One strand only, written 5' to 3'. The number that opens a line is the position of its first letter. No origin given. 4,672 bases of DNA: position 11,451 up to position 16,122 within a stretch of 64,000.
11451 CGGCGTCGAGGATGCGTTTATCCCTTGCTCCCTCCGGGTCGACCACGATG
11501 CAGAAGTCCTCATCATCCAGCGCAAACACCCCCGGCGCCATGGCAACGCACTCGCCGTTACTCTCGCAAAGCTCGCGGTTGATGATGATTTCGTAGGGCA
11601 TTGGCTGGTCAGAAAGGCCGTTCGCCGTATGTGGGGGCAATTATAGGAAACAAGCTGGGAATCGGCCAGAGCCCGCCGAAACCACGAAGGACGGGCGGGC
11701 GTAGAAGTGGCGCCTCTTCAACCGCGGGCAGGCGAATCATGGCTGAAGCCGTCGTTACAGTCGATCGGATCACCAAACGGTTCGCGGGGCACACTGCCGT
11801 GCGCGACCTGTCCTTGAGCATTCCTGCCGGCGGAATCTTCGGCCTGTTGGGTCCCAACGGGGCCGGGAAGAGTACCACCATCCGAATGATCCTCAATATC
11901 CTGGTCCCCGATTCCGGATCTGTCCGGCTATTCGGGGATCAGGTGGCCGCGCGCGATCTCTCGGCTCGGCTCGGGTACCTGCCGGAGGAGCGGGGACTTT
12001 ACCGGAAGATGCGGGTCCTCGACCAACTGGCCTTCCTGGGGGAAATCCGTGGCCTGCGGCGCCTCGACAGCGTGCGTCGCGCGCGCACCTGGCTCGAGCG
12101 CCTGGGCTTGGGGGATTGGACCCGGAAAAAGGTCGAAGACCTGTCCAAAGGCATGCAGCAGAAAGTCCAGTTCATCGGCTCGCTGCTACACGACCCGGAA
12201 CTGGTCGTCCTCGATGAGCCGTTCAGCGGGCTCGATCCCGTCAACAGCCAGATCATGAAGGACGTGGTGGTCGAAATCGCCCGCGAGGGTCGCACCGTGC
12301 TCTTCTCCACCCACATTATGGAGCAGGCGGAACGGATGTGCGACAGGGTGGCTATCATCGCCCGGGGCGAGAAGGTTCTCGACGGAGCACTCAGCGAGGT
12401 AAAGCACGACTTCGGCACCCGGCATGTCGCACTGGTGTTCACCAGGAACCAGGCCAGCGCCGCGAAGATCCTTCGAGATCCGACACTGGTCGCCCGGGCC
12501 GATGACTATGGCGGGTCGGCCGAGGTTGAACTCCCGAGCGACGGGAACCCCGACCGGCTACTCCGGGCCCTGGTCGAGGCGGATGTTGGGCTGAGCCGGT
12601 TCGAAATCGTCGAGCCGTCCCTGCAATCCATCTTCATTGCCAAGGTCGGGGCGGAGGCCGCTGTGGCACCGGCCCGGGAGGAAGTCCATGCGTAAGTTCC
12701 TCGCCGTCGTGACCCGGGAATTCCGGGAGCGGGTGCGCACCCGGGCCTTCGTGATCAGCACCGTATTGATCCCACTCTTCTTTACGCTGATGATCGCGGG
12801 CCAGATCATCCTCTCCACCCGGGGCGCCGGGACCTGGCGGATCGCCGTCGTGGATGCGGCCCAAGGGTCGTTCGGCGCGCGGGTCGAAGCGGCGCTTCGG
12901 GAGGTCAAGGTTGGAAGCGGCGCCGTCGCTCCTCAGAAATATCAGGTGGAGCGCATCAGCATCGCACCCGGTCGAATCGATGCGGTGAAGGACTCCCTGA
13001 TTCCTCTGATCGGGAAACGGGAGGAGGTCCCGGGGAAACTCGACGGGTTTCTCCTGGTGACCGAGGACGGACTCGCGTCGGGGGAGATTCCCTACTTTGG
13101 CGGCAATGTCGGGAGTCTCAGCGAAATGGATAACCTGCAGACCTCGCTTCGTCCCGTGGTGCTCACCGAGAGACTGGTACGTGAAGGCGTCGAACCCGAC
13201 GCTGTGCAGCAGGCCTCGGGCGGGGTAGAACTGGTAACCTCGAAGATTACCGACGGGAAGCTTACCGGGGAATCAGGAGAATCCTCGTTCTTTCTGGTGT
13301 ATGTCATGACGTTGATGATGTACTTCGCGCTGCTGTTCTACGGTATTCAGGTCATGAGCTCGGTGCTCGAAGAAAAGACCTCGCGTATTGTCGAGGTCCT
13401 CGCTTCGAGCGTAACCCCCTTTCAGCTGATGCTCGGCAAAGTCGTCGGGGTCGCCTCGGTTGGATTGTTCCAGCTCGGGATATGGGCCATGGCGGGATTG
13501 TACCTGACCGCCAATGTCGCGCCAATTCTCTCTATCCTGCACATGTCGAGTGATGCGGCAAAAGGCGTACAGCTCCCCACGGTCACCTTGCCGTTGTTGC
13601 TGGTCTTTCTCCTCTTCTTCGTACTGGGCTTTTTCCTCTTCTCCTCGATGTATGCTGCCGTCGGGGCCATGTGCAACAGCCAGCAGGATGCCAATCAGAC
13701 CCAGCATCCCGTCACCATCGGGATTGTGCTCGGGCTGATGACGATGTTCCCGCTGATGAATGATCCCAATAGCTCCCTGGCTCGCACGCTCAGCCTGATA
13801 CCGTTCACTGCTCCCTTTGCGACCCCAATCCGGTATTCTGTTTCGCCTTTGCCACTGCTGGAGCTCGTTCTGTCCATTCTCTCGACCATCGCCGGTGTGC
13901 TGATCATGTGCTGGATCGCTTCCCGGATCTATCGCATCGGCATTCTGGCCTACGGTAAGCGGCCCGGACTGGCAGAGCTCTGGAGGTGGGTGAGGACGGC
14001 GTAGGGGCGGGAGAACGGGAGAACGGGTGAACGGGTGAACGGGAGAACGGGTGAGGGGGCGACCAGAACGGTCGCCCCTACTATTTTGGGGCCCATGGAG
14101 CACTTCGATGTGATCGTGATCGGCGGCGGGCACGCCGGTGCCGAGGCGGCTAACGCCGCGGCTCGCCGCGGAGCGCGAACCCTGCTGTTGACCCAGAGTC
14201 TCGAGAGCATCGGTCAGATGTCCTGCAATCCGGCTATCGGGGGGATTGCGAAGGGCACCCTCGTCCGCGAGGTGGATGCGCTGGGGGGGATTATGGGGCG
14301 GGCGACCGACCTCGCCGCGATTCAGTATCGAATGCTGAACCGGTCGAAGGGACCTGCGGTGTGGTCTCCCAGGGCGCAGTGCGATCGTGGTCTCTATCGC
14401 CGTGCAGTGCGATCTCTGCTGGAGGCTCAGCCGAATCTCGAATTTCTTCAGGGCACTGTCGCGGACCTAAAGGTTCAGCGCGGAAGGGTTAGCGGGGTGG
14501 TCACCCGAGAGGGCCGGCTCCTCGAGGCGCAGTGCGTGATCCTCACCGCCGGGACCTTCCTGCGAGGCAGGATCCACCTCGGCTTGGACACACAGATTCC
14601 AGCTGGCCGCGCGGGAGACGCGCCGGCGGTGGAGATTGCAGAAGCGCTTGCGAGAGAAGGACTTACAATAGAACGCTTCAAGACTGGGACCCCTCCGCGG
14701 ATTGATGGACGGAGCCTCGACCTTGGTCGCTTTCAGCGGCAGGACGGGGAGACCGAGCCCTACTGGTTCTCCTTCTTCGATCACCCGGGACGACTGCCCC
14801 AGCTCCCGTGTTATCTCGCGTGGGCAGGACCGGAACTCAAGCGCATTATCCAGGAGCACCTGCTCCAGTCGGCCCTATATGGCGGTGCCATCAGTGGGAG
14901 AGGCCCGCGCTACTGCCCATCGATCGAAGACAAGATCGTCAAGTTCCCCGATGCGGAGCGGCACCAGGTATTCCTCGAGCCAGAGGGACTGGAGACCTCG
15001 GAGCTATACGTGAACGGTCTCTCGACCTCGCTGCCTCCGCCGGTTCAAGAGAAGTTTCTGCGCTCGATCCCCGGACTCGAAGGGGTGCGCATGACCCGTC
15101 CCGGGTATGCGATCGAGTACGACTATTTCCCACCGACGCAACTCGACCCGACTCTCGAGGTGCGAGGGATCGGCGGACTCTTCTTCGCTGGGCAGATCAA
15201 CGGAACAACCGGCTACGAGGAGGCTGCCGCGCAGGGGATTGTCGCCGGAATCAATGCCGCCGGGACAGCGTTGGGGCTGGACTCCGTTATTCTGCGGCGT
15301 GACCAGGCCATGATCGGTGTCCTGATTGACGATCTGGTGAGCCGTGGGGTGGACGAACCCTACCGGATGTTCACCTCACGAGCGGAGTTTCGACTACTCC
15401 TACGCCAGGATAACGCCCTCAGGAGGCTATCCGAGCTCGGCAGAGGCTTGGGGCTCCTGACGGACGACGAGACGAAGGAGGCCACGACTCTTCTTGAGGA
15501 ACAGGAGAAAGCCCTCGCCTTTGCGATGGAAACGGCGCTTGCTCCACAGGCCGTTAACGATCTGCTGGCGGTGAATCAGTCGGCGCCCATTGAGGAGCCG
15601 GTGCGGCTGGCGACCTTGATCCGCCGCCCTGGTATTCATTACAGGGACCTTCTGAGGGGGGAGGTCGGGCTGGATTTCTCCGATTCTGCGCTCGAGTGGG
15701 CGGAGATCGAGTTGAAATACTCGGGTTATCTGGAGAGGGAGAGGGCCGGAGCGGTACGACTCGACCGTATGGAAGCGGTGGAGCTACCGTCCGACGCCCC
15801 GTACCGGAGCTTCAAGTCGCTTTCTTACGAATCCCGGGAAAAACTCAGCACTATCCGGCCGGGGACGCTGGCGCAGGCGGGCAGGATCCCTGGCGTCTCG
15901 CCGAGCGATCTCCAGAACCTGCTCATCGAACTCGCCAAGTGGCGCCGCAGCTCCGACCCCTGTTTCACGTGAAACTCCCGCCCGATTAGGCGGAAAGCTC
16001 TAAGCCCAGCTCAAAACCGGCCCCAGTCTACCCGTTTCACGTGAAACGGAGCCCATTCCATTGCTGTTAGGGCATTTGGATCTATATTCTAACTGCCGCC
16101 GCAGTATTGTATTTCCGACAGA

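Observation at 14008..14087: G-rich octamer array abutting a stop codon, followed by a canonical terminator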

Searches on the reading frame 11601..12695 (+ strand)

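Call 10: search_protein_families(library=pfam, proteins=[window:11601-12695:+])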
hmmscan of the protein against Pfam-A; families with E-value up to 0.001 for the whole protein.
window:11601-12695:+ (364 aa): 4 families
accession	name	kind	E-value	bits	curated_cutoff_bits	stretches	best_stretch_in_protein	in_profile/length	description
PF00005.33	ABC_tran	-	5.4e-28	98.7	25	1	68-208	2-136/137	ABC transporter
PF13304.12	AAA_21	-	1.2e-13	52.2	27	1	179-239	236-299/304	AAA domain, putative AbiEii toxin, Type IV TA system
PF13732.12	DrrA1-3_C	-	3e-12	47.5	27.4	1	262-349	1-81/81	ATP-binding protein DrrA1-3-like, C-terminal domain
PF13555.12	AAA_29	-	0.00069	19.7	27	0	74-105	19-50/61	P-loop containing region of AAA domain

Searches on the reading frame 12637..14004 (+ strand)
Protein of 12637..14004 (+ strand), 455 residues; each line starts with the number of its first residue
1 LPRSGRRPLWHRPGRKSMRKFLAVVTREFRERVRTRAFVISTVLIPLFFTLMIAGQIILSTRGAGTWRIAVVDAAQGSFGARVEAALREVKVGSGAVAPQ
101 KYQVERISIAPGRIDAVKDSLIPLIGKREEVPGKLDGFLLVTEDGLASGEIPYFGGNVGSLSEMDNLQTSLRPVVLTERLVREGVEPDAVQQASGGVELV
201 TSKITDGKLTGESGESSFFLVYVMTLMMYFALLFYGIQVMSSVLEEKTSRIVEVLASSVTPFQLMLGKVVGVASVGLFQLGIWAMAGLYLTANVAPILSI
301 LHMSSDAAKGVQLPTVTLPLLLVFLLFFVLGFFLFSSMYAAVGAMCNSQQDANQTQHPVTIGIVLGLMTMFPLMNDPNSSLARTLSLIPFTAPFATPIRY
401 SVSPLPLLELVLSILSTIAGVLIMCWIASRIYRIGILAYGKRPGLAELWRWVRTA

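Call 10: search_protein_families(library=pfam, proteins=[window:12637-14004:+])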
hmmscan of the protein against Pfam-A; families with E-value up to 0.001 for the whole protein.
window:12637-14004:+ (455 aa): 2 families
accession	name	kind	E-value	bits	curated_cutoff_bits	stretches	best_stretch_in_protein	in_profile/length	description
PF12698.13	ABC2_membrane_3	-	8.9e-32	111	31.6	1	36-429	1-346/347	ABC-2 family transporter protein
PF12679.13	ABC2_membrane_2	-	0.00041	20.1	27.2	0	23-439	2-278/283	ABC-2 family transporter protein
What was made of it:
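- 12688..14004 (+): ABC-2 family transporter permease gene. Its TAG stop (14002-14004) is the 5' anchor of the array. Pfam ABC2_membrane_3 (call 10).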

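Call 29: find_related_loci(query=window:12637-14004:+, collection=metagenome_contigs, flank=4000)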
Query window:12637-14004:+ (455 aa) in metagenome_contigs; peptide patterns used: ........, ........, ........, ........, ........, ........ (x = any residue, [..] = any of these).
405 stretches matched a pattern; 9 encode a relative of the query (tblastn E <= 1e-3); 9 distinct loci.
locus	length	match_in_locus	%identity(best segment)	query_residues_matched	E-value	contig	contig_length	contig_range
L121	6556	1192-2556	92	1-455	0e+0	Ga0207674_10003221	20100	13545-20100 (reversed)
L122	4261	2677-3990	92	18-455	0e+0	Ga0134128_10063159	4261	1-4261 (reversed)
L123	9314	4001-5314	92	18-455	0e+0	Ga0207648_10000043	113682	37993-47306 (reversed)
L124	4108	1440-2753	92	18-455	0e+0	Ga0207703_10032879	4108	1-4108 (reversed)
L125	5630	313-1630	88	16-455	0e+0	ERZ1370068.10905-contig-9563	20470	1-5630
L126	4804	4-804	96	189-455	6e-170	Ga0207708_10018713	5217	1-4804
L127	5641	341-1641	71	22-455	2e-88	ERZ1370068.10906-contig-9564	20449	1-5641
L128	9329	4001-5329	81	16-455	3e-119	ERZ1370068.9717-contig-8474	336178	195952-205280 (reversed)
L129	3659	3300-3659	90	16-135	1e-64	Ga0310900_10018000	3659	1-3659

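Call 41: find_encoding_contigs(protein=window:12688-14004:+, flank=10000, max_places=8)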
Protein window:12688-14004:+ (438 aa): 2 contigs read that carry it; 1 place shown.
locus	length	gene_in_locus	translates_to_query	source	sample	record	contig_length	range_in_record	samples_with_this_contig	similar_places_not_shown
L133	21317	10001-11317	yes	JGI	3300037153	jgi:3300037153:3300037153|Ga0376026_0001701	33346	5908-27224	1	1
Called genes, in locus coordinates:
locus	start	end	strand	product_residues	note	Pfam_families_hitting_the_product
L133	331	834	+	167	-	PF03551:PadR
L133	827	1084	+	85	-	-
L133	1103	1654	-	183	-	PF01327:Pep_deformylase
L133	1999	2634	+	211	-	PF01022:HTH_5 (weak), PF12840:HTH_20 (weak), PF13412:HTH_24 (weak)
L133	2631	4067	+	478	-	PF19295:SufBD_N, PF01458:SUFBD_core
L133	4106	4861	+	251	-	PF02463:SMC_N (faint), PF00005:ABC_tran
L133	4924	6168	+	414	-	PF19295:SufBD_N, PF01458:SUFBD_core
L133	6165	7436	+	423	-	PF00155:Aminotran_1_2 (weak), PF00266:Aminotran_5, PF01053:Cys_Met_Meta_PP, PF01041:DegT_DnrJ_EryC1 (weak)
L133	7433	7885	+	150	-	PF01592:NifU_N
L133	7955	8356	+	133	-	PF06491:Disulph_isomer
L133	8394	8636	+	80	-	-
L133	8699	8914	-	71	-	PF06902:Fer4_19, PF13459:Fer4_15, PF13370:Fer4_13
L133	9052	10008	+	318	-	PF00005:ABC_tran, PF13304:AAA_21, PF13732:DrrA1-3_C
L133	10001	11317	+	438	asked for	PF12679:ABC2_membrane_2, PF12698:ABC2_membrane_3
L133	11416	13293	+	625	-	PF00890:FAD_binding_2 (faint), PF01134:GIDA, PF01266:DAO (faint), PF07992:Pyr_redox_2 (faint), PF12831:FAD_oxidored, PF21680:GIDA_C_1st, PF13932:SAM_GIDA_C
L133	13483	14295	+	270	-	PF00142:Fer4_NifH (faint), PF01656:CbiA, PF02374:ArsA_ATPase (weak), PF06564:CBP_BcsQ, PF09140:MipZ (faint), PF10609:ParA, PF13614:AAA_31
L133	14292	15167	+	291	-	PF02195:ParB_N, PF17762:HTH_ParB, PF23552:ParB_C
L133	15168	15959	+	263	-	PF01551:Peptidase_M23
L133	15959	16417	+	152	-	PF04519:Bactofilin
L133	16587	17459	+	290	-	PF02608:Bmp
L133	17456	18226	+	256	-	PF01784:DUF34_NIF3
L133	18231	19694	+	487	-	PF00005:ABC_tran, PF13304:AAA_21 (faint), PF00005:ABC_tran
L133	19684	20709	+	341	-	PF02653:BPD_transp_2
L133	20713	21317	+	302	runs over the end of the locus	PF02653:BPD_transp_2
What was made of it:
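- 12688..14004 (+): The exact 438-aa product is called in L133 (call 41).
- Checked: The permease has a Pfam ABC2_membrane_3 match (E 9e-32, call 10) and was called as a 438-aa gene in the near-identical contig L133 (call 41).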

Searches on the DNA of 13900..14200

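Call 55: search_rna_families(source=window, start=13900, end=14200, threshold=evalue, max_evalue=1)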
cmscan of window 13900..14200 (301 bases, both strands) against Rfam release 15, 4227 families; matches with E-value up to 1: 0.
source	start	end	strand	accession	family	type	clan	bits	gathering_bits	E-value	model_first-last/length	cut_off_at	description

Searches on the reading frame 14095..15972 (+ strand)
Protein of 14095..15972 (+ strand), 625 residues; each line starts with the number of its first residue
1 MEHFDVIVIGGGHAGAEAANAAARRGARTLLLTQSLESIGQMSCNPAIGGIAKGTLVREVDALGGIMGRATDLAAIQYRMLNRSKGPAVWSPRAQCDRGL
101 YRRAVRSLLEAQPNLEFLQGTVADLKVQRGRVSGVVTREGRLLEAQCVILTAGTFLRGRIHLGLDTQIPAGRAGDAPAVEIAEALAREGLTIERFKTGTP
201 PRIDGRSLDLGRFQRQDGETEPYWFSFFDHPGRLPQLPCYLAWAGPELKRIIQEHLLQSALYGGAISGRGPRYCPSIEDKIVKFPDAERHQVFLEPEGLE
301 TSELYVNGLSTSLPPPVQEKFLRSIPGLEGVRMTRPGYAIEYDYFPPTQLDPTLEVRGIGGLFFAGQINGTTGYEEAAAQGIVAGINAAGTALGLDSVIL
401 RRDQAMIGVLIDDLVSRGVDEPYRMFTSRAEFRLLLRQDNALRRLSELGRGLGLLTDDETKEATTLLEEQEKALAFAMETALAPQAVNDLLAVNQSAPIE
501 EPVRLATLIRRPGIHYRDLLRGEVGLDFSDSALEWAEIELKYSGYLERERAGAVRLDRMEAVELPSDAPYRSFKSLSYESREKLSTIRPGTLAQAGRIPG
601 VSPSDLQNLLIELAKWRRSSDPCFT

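Call 9: find_encoding_contigs(protein=window:14095-15972:+, flank=10000, max_places=6)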
Protein window:14095-15972:+ (625 aa): no gene with exactly this product is on record in the collection.
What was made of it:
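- Tried and rejected: Exact-protein look-up of MnmG returned nothing (call 9).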

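Call 10: search_protein_families(library=pfam, proteins=[window:14095-15972:+])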
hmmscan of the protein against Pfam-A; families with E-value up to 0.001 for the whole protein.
window:14095-15972:+ (625 aa): 7 families
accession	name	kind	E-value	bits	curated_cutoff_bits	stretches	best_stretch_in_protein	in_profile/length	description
PF01134.28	GIDA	-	2.1e-156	521.3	22.1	1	5-394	1-389/391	Glucose inhibited division protein A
PF13932.14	SAM_GIDA_C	-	2.8e-19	69.1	27.1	1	555-610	2-57/57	tRNA modifying enzyme MnmG/GidA C-terminal helical bundle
PF21680.2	GIDA_C_1st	-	6.2e-14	53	24.7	1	468-550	12-96/96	tRNA modifying enzyme MnmG/GidA C-terminal helical domain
PF12831.13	FAD_oxidored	-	4.2e-09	36.6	27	1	5-149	1-141/416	FAD dependent oxidoreductase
PF01266.30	DAO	-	8.7e-07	29.2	27.9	0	88-160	137-209/353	FAD dependent oxidoreductase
PF00890.30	FAD_binding_2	-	1.5e-06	28.2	20.4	1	5-35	1-31/414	FAD binding domain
PF07992.20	Pyr_redox_2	-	1.1e-05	25.5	26.1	1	4-153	1-108/291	Pyridine nucleotide-disulphide oxidoreductase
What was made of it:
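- Checked: The mnmG ATG is at 14095 (GIDA domain from residue 5, call 10).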
